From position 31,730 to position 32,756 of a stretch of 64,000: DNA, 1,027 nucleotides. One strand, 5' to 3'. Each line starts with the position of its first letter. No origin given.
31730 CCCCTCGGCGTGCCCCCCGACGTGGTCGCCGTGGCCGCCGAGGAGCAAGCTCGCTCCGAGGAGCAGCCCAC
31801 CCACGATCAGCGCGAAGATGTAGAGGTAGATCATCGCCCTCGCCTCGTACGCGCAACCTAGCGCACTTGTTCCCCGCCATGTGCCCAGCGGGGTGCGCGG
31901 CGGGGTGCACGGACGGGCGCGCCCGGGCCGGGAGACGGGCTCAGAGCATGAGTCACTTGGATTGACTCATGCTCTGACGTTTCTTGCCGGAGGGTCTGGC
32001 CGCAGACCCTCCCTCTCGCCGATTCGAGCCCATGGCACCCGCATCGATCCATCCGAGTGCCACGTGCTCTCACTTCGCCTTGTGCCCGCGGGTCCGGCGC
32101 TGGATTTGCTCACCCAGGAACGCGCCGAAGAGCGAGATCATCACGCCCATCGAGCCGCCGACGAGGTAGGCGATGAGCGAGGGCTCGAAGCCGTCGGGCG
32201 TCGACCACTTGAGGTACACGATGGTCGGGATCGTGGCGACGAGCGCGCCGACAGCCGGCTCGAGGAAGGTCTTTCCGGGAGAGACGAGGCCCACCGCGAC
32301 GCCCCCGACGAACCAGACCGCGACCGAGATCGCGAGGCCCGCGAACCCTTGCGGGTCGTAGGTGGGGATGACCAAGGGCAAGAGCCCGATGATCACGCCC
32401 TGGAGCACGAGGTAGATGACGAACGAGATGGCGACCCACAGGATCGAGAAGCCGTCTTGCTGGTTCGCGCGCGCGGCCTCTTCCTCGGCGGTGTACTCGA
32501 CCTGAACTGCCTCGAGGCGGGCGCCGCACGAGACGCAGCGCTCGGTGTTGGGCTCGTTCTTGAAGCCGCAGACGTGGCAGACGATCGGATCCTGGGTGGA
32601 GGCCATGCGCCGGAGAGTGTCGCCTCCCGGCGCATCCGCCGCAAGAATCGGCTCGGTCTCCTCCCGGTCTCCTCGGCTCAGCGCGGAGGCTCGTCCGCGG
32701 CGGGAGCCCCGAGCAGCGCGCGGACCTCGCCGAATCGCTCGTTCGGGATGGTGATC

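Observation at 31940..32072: Multi-hairpin repeat family whose copies end exactly on the TGA stop codon of minus-strand genes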

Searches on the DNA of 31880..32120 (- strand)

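Call 51: search_dna_similar(query=window:31935-32078:-, collection=plasmids, mode=distant, max_evalue=1)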
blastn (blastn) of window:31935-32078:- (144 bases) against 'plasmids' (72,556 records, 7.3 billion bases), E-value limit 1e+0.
No match.

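Call 60: search_rna_families(source=window, start=31880, end=32120, threshold=evalue, max_evalue=10)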
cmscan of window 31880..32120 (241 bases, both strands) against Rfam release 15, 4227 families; matches with E-value up to 10: 3.
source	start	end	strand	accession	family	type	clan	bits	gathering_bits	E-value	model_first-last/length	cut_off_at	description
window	31912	31999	+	RF04119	MIR1858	Gene; miRNA;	-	13.6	137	9.2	1-197/197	no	MIR1858 microRNA precursor family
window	31940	31978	-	RF03703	mir-3622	Gene; miRNA;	-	13.5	78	9.7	1-84/84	no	mir-3622 microRNA precursor family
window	32033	32111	-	RF01953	SOX2OT_exon3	Gene; lncRNA;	-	7.5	70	2.4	1-276/276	no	SOX2 overlapping transcript exon 3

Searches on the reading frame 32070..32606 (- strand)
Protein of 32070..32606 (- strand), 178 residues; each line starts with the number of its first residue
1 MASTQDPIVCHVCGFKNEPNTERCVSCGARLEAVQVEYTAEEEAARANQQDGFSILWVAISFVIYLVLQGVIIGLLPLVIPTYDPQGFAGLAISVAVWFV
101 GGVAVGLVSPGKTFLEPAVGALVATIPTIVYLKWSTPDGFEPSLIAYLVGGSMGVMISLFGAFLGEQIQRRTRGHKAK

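Call 32: find_homologous_proteins(query=window:32070-32606:-, max_evalue=1e-10)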
Query window:32070-32606:- (178 aa): 344 proteins with E <= 1e-10 among 714 candidates; the best 120 are listed.
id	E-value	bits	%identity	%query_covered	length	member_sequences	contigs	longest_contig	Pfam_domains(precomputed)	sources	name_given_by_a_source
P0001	1.8e-112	391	99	100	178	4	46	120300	-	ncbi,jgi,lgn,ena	ncbi:MAG: hypothetical protein ACK5U8_09720 [Deltaproteobacteria bacterium]|jgi:hypothetical protein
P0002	4.9e-100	350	87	98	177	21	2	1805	-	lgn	-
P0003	1.0e-98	346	83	98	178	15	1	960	-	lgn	-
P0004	1.9e-97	342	85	99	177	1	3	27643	-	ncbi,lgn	ncbi:MAG: hypothetical protein OHK0013_12400 [Sandaracinaceae bacterium]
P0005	6.0e-97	340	86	98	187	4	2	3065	PF00641.24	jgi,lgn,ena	-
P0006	1.2e-96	339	85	96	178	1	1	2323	-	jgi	jgi:hypothetical protein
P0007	9.1e-96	337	84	99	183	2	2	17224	-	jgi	jgi:hypothetical protein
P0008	1.9e-94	332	81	99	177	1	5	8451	-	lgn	-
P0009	1.7e-93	329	81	98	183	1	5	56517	-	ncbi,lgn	-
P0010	3.8e-93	328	81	98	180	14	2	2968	-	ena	-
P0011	4.9e-92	324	79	98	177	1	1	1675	PF00641.24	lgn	-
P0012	6.9e-92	324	79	98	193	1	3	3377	PF00641.24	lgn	-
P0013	1.3e-90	320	80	98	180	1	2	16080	-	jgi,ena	-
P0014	2.2e-78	280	73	96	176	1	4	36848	-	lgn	-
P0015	8.0e-78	278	67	97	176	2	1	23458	PF07690.22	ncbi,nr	ncbi:MAG: zinc finger Ran-binding domain-containing protein [Sandaracinaceae bacterium]|nr:zinc fing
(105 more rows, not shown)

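Call 33: find_encoding_contigs(protein=P0004, flank=2500, max_places=2)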
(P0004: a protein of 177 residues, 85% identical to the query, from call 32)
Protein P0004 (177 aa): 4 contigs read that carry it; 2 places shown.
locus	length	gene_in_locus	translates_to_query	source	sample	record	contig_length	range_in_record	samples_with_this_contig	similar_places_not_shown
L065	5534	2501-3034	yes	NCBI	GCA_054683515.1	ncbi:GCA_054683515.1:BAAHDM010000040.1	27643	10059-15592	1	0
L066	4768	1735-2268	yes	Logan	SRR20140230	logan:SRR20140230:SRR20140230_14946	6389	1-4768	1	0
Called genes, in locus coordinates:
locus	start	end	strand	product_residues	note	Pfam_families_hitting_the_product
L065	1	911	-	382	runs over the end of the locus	-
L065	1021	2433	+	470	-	PF00375:SDF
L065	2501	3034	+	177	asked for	-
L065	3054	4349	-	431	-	PF13432:TPR_16 (faint), PF13428:TPR_14 (faint), PF14559:TPR_19 (faint), PF25064:ARM_TT21_5th (faint)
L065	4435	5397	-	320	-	PF28386:BfoA_C, PF14224:DUF4331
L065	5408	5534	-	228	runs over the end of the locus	PF14224:DUF4331 (faint)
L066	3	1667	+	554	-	?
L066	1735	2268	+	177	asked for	-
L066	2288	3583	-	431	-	PF13432:TPR_16 (faint), PF13428:TPR_14 (faint), PF14559:TPR_19 (faint), PF25064:ARM_TT21_5th (faint)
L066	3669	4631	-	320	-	PF28386:BfoA_C, PF14224:DUF4331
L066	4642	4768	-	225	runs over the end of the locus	PF14224:DUF4331 (faint)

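Call 34: find_encoding_contigs(protein=P0007, flank=2500, max_places=2)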
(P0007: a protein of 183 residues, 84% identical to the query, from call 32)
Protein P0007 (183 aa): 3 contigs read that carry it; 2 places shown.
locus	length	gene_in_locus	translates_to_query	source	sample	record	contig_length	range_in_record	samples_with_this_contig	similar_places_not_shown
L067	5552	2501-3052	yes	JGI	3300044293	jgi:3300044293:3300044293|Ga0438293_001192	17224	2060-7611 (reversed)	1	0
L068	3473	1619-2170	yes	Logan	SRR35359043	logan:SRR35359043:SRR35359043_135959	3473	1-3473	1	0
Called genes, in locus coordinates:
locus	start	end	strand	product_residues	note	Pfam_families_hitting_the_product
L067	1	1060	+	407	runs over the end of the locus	PF00108:Thiolase_N, PF00109:ketoacyl-synt (weak), PF02803:Thiolase_C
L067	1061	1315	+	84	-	PF12796:Ank_2 (weak), PF00023:Ank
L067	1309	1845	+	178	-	PF25601:AAA_lid_14, PF02954:HTH_8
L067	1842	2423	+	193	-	PF13474:SnoaL_3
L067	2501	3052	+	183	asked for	-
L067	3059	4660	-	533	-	PF00069:Pkinase, PF03109:ABC1 (faint), PF07714:PK_Tyr_Ser-Thr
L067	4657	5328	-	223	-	-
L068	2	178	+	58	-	?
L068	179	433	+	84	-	PF12796:Ank_2 (weak), PF00023:Ank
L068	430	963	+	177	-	PF25601:AAA_lid_14, PF02954:HTH_8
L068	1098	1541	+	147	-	PF13474:SnoaL_3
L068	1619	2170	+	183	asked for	-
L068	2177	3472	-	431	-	?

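Call 35: find_encoding_contigs(protein=P0009, flank=2500, max_places=2)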
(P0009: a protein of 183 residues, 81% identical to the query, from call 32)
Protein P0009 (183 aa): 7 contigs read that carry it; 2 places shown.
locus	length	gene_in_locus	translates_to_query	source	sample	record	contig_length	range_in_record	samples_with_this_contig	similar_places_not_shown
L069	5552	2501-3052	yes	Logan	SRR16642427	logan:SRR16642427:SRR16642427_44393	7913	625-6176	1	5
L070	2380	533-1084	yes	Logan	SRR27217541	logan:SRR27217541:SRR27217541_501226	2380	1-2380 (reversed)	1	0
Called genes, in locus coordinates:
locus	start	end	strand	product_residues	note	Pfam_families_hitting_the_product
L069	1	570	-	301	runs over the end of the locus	-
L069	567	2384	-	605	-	PF00069:Pkinase, PF03109:ABC1 (faint), PF07714:PK_Tyr_Ser-Thr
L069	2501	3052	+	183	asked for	-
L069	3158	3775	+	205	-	-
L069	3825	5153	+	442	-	PF01145:Band_7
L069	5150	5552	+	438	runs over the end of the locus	PF01145:Band_7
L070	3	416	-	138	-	?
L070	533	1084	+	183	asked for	-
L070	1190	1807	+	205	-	-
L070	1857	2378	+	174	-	?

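Call 36: find_encoding_contigs(protein=P0013, flank=2500, max_places=2)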
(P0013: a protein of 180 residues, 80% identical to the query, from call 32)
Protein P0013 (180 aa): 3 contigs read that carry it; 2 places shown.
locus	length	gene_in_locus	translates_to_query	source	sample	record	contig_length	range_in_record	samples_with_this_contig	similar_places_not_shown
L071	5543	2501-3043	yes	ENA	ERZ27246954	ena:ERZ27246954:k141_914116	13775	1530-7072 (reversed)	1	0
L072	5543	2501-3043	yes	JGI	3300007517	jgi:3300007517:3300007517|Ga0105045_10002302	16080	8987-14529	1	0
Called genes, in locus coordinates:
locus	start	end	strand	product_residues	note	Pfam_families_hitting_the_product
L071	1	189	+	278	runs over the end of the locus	PF00902:TatC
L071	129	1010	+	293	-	PF02146:SIR2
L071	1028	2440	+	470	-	PF00375:SDF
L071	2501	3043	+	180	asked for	-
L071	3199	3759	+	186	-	-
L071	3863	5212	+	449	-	PF01145:Band_7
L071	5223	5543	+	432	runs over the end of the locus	PF01145:Band_7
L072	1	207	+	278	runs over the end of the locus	PF00902:TatC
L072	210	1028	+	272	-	PF02146:SIR2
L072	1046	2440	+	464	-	PF00375:SDF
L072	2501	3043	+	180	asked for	-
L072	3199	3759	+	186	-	-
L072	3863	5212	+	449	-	PF01145:Band_7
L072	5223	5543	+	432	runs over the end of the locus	PF01145:Band_7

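Call 49: find_encoding_contigs(protein=P0002, flank=1500, max_places=2)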
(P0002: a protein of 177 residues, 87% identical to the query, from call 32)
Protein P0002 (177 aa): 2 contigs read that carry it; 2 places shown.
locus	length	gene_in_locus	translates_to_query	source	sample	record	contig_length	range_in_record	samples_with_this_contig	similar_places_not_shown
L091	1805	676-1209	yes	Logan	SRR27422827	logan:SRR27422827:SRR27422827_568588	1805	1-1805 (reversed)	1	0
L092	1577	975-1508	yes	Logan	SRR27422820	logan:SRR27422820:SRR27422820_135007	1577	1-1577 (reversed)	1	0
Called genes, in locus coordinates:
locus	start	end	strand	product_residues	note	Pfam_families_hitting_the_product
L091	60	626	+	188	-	PF13474:SnoaL_3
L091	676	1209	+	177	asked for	-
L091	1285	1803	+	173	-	?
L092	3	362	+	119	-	?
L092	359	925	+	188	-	PF13474:SnoaL_3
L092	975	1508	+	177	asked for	-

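Call 50: find_encoding_contigs(protein=P0005, flank=1500, max_places=2)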
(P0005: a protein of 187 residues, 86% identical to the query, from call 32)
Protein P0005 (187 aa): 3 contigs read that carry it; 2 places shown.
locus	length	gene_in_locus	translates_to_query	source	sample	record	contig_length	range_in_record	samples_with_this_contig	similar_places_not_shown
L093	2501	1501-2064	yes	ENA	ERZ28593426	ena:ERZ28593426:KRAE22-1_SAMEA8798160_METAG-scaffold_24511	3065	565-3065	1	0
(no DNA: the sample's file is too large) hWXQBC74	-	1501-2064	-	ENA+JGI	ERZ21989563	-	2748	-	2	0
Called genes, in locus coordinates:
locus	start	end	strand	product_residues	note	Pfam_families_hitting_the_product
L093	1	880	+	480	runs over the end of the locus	?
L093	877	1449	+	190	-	PF13474:SnoaL_3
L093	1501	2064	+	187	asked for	PF00641:Zn_ribbon_RanBP (weak)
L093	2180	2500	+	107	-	?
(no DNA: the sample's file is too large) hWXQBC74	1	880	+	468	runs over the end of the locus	?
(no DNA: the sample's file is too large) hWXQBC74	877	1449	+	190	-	PF13474:SnoaL_3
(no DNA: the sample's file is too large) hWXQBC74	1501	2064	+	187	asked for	PF00641:Zn_ribbon_RanBP (weak)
